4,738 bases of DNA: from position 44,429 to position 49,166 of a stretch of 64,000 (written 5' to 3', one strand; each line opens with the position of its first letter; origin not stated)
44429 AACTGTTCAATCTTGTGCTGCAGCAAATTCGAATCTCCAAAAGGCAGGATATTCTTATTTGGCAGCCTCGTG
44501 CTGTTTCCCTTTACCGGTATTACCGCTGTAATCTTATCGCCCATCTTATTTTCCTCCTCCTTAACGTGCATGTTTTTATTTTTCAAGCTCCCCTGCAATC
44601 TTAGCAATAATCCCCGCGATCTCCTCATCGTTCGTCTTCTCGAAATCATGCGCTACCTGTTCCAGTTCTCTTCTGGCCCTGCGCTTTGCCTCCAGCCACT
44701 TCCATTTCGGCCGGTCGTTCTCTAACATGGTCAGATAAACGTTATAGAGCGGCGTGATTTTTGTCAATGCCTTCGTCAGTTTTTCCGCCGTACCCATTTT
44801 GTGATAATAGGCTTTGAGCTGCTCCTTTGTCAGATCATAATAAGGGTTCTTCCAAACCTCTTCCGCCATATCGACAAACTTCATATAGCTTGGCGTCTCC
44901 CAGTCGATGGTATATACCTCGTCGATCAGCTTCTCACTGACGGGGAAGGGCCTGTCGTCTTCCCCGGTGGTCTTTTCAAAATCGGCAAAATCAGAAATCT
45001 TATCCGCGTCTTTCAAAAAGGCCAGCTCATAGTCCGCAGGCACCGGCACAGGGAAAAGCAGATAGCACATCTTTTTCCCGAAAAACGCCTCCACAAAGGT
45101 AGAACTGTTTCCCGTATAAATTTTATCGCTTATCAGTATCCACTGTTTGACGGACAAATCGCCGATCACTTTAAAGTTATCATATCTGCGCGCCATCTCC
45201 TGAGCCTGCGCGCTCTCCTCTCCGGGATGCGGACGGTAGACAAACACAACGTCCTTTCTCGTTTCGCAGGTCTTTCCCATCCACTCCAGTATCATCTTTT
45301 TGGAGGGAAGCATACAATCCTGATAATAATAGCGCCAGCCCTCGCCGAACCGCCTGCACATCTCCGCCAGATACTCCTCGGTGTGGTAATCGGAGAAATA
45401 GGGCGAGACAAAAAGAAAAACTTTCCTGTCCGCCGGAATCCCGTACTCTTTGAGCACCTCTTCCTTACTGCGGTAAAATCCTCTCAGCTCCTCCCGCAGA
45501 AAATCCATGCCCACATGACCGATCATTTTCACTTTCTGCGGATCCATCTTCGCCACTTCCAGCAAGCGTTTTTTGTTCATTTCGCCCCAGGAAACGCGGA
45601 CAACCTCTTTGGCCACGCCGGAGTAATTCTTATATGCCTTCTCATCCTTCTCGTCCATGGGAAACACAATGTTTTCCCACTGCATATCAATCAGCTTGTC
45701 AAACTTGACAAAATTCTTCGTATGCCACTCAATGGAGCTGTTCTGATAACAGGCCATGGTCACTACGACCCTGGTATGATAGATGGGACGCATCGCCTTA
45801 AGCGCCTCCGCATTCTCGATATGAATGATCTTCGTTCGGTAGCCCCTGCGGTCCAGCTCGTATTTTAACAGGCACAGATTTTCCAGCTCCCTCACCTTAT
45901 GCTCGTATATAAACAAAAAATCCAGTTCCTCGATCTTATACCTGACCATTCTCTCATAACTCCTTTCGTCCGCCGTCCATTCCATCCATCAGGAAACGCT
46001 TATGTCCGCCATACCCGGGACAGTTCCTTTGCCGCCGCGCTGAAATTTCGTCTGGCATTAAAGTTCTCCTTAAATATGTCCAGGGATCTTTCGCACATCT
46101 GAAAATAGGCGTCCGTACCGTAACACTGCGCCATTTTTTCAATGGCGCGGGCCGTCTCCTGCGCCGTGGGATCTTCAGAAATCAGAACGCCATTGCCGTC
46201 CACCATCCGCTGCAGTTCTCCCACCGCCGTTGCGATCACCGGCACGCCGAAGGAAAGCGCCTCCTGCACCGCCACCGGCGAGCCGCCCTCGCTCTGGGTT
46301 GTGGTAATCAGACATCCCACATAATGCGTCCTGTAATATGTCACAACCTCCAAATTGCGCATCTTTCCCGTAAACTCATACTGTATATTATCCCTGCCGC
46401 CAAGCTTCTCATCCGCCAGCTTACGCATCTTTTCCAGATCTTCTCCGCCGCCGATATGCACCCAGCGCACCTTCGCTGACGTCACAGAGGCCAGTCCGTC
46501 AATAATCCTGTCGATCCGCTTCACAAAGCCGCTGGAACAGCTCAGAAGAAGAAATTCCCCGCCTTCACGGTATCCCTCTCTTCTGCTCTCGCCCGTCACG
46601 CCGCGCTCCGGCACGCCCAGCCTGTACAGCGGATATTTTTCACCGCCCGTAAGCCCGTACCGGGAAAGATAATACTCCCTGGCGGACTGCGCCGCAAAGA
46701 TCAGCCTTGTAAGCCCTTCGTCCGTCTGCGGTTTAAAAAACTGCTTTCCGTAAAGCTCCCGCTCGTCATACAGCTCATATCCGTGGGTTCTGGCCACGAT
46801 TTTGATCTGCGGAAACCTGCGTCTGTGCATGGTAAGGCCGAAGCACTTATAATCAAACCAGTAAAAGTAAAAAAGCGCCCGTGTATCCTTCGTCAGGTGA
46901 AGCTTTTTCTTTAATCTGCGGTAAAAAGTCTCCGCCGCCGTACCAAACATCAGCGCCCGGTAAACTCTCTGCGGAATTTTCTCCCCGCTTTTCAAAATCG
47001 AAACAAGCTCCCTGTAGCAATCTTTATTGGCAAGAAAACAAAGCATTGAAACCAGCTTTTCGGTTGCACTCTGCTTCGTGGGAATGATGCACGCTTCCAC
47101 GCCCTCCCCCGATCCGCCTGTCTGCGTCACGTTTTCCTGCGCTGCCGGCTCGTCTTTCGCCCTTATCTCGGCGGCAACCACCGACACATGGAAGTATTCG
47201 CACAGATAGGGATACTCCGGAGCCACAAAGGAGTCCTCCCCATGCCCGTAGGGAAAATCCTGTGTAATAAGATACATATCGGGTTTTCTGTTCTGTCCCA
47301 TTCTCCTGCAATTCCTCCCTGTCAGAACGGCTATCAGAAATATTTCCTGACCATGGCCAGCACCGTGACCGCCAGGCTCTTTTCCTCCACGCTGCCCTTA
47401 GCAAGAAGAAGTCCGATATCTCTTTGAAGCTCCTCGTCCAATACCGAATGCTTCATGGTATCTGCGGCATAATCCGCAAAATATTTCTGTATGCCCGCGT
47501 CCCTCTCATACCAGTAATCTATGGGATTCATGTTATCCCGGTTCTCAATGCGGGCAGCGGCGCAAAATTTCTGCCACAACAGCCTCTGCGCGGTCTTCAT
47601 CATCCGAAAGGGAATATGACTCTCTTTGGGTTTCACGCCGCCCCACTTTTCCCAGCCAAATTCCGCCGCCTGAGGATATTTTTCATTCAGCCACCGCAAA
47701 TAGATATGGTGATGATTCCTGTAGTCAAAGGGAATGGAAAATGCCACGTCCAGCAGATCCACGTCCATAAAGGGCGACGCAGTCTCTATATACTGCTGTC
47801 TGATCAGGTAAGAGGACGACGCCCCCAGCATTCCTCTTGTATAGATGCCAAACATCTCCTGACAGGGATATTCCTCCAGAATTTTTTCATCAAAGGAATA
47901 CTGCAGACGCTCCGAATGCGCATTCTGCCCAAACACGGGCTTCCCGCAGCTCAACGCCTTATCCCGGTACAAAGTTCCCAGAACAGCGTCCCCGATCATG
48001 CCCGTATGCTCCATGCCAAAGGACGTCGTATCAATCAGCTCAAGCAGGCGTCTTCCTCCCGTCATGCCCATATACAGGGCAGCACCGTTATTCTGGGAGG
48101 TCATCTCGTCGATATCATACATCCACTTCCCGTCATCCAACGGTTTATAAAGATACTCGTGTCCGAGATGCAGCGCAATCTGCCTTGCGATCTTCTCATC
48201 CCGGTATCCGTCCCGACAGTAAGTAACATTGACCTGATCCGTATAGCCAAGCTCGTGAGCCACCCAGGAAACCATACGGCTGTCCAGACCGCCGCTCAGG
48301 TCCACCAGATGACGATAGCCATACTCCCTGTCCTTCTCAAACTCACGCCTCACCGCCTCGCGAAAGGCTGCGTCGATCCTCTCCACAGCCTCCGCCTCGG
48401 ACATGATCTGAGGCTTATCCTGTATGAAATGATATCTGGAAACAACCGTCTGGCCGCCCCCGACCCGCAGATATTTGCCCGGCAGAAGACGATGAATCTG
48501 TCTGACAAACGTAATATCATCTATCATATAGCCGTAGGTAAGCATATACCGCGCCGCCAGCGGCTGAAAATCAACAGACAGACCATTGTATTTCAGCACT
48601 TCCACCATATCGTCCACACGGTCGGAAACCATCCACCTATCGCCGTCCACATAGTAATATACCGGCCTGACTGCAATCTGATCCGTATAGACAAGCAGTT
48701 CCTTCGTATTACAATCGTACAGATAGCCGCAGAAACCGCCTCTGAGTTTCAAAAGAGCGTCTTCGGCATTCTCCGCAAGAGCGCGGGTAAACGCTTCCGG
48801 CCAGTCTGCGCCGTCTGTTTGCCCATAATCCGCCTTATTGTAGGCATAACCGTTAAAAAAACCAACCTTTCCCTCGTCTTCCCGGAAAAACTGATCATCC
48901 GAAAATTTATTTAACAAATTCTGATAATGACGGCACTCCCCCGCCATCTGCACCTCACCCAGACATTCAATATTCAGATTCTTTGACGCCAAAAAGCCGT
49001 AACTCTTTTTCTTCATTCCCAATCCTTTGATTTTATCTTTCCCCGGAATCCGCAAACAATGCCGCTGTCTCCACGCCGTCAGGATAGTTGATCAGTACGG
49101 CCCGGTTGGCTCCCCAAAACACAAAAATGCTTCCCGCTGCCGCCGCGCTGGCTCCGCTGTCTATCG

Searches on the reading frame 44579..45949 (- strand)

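Call 23: search_protein_families(library=ncbifam, proteins=[window:44579-45949:-], max_evalue=0.00001)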
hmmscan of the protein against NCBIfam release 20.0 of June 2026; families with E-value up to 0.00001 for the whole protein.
window:44579-45949:- (457 aa): 2 families
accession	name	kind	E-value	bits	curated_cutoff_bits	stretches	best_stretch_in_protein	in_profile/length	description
TIGR04396.2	surf_polysacc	subfamily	2e-37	129.4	125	1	12-451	2-426/427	surface carbohydrate biosynthesis protein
NF046086.1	BFO_1060_trans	domain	9.2e-25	87.5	200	1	12-300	3-291/365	BFO_1060 family glycosyltransferase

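Call 41: search_protein_families(library=pfam, proteins=[window:44579-45949:-], max_evalue=0.000001)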
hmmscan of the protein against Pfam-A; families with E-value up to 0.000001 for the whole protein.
window:44579-45949:- (457 aa): 0 families

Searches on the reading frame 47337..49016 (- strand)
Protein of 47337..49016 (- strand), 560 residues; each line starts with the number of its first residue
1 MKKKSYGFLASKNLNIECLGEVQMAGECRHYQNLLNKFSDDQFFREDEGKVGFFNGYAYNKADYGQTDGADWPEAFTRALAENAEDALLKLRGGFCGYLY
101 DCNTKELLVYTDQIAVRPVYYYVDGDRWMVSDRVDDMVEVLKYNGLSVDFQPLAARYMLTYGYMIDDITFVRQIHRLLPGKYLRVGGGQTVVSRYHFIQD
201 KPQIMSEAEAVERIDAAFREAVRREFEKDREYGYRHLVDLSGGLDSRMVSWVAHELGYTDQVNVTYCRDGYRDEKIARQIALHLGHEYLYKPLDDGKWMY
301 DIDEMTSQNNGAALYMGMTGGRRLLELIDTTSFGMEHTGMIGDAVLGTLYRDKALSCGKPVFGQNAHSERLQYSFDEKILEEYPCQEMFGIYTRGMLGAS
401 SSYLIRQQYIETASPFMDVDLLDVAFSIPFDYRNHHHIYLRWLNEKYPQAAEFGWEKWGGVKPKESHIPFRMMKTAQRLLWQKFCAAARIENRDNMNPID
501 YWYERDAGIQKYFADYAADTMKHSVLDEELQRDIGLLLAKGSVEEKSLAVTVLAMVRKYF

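Call 16: find_related_loci(query=window:47337-49016:-, collection=genome_contigs, flank=10000)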
Query window:47337-49016:- (560 aa) in genome_contigs; peptide patterns used: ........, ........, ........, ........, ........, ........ (x = any residue, [..] = any of these).
34 stretches matched a pattern; 20 encode a relative of the query (tblastn E <= 1e-3); 19 distinct loci.
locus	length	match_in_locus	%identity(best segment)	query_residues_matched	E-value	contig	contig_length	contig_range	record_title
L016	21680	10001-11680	82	1-560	0e+0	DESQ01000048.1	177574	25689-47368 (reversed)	MAG TPA_asm: Lachnospiraceae bacterium UBA3310 UBA3310_contig_345, whole genome shotgun sequence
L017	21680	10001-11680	80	1-560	0e+0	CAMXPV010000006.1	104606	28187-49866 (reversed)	MAG TPA_asm: uncultured Lachnospiraceae bacterium isolate SRR14920964_bin.12_metawrap_v1.3_MAG genome assembly, contig:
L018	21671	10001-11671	80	4-560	0e+0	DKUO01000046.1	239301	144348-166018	MAG TPA_asm: Lachnospiraceae bacterium UBA7202 UBA7202_contig_895, whole genome shotgun sequence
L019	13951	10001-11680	79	1-560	0e+0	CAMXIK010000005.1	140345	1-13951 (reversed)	MAG TPA_asm: uncultured Lachnospiraceae bacterium isolate SRR17120552_bin.7_metawrap_v1.3_MAG genome assembly, contig: N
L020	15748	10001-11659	78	1-560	0e+0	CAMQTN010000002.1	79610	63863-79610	MAG TPA_asm: uncultured Lachnospiraceae bacterium isolate ERR5647220_bin.4_metawrap_v1.3_MAG genome assembly, contig: NO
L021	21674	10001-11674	75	3-560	0e+0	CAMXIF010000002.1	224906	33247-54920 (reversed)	MAG TPA_asm: uncultured bacterium isolate SRR17120549_bin.10_metawrap_v1.3_MAG genome assembly, contig: NODE.5_length_22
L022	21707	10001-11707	74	7-560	0e+0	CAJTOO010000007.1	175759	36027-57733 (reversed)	MAG TPA_asm: uncultured Lachnospiraceae bacterium isolate MGBC104969 genome assembly, contig: MGBC104969.7, whole genome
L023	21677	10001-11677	60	1-560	0e+0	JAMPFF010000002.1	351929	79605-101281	MAG: Clostridium sp. isolate NALB_7861_15 Scaffold_#2__SCF_002___351929_bp, whole genome shotgun sequence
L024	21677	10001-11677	59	2-560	0e+0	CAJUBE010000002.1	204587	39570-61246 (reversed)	MAG TPA_asm: uncultured Lachnospiraceae bacterium isolate MGBC123502 genome assembly, contig: MGBC123502.2, whole genome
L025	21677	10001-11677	59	2-560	0e+0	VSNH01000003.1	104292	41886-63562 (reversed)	MAG: Lachnospiraceae bacterium isolate SC1186_S39_bin.15 SC1186_S39_SC1186_S39_bin.15_contig_3, whole genome shotgun seq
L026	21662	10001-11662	59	7-560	0e+0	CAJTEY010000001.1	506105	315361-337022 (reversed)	Lachnospiraceae bacterium isolate B79_4_CH_BP genome assembly, contig: MGBC000131.1, whole genome shotgun sequence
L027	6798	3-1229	79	152-560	0e+0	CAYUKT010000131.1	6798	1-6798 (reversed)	MAG TPA_asm: uncultured Bacteroides sp. isolate SRP287540_co1_68 genome assembly, contig: NODE_12286_length_6798_cov_9.4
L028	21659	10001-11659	57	6-560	0e+0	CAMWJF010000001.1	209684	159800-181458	MAG TPA_asm: uncultured Lachnospiraceae bacterium isolate SRR14411258_bin.9_metawrap_v1.3_MAG genome assembly, contig: N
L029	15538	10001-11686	52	1-560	0e+0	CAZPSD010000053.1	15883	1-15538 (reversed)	MAG TPA_asm: uncultured Bacteroides sp. isolate SRP222994_co1_34 genome assembly, contig: NODE_7706_length_15883_cov_7.1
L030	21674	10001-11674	78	3-560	0e+0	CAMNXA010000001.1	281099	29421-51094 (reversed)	MAG: uncultured Lachnospiraceae bacterium isolate SRR19792994_bin.15_metawrap_v1.3_MAG genome assembly, contig: ERZ12290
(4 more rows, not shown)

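Call 23: search_protein_families(library=ncbifam, proteins=[window:47337-49016:-], max_evalue=0.00001)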
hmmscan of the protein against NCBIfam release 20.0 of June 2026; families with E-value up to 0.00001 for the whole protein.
window:47337-49016:- (560 aa): 6 families
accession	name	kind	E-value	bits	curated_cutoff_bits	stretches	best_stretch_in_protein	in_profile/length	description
TIGR01536.1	asn_synth_AEB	equivalog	1.4e-19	70.5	267.1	1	78-304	107-326/517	asparagine synthase (glutamine-hydrolyzing)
TIGR03108.1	eps_aminotran_1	hypoth_equivalog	1e-15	57.5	816.9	1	73-284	101-311/628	XrtA/PEP-CTERM system amidotransferase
NF033535.1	lass_lactam_cya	exception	7.1e-14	51.3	525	1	85-257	113-280/668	lasso peptide isopeptide bond-forming cyclase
NF006949.0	PRK09431.1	equivalog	4.4e-12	45.3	499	1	170-256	168-250/554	asparagine synthase B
NF033561.1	macrolact_Ik_Al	subfamily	3.6e-11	42.4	300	1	103-270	89-250/561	albusnodin/ikarugamycin family macrolactam cyclase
TIGR03104.1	trio_amidotrans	equivalog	2.5e-08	32.6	570.1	1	74-260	102-287/589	N-acetylglutaminylglutamine amidotransferase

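Call 52: search_solved_structures(query=L016:7380-8489:+, max_evalue=0.001)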
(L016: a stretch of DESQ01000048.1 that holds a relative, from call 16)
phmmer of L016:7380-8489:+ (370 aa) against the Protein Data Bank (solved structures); distinct sequences matched with E-value up to 0.001: 1.
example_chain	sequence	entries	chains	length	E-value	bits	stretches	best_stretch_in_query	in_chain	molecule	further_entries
8wex_A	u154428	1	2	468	1.2e-07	34.1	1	17-196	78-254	N-acetyl sugar amidotransferase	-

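Call 54: search_protein_families(library=ncbifam, proteins=[L017:8945-9946:+], max_evalue=1)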
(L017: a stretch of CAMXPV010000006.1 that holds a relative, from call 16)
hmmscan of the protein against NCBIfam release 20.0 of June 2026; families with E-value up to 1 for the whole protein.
L017:8945-9946:+ (334 aa): 0 families

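Call 55: search_protein_families(library=pfam, proteins=[L017:8945-9946:+], max_evalue=1)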
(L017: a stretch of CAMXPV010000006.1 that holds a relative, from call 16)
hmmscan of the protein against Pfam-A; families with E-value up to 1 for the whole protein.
L017:8945-9946:+ (334 aa): 4 families
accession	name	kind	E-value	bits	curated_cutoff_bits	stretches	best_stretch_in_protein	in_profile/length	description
PF19745.5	FUT8_N_cat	-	0.00057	19.2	27.6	1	219-315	361-470/499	Alpha-(1,6)-fucosyltransferase N- and catalytic domains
PF01531.22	Glyco_transf_11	-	0.0098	15.6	23.9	1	210-324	157-265/298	Glycosyl transferase family 11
PF04900.18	Fcf1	-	0.013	16.3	21.4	1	222-274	37-84/99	Fcf1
PF10250.15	O-FucT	-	0.066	13.2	31.5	1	230-320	222-318/326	GDP-fucose protein O-fucosyltransferase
